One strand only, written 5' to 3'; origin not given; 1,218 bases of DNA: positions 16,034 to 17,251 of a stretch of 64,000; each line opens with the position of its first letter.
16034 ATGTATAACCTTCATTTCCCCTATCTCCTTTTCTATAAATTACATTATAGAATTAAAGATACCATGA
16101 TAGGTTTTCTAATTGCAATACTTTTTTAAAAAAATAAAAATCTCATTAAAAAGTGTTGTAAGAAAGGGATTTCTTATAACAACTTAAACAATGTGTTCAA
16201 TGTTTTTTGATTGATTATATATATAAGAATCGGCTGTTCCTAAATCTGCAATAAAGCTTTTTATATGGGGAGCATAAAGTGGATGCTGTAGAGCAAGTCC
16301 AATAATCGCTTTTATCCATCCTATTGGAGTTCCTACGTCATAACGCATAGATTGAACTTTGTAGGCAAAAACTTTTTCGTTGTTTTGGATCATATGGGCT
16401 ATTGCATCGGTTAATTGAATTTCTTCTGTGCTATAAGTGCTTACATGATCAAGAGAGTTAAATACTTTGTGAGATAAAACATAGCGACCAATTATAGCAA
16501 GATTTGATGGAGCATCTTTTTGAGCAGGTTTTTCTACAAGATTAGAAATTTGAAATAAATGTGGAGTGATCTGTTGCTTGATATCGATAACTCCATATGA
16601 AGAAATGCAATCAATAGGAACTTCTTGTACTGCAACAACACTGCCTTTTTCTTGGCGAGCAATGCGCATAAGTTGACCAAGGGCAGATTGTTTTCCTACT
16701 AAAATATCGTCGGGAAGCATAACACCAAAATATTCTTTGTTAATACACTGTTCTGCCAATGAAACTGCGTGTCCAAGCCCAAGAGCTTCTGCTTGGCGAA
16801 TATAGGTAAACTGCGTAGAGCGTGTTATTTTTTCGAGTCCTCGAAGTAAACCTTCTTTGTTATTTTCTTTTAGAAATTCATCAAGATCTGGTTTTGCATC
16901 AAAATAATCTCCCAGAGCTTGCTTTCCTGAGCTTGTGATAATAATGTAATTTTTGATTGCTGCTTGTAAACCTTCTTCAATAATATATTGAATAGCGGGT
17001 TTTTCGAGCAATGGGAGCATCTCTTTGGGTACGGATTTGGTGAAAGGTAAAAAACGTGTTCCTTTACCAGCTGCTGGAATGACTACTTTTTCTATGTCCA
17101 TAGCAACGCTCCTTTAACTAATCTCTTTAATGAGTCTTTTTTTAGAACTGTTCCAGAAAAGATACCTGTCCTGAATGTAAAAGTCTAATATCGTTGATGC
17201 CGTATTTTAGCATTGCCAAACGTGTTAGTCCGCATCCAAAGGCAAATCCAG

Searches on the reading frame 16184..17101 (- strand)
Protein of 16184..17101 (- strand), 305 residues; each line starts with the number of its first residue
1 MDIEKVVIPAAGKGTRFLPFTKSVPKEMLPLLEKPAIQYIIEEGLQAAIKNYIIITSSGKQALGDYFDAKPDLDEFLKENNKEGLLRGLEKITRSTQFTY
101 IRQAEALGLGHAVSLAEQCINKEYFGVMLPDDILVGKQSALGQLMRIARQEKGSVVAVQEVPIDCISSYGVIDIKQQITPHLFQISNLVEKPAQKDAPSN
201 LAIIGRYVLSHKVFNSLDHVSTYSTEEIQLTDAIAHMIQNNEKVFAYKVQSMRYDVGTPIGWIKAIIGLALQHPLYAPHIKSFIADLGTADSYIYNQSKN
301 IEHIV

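Call 9: search_protein_families(library=pfam, proteins=[window:16184-17101:-], max_evalue=0.001)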
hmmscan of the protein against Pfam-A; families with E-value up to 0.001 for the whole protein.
window:16184-17101:- (305 aa): 2 families
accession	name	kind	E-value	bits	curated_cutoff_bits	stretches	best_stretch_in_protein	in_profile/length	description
PF00483.29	NTP_transferase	-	2.7e-32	112.8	21.2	1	5-264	1-237/245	Nucleotidyl transferase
PF12804.13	NTP_transf_3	-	0.00011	22.8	27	1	6-92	1-83/160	MobA-like NTP transferase domain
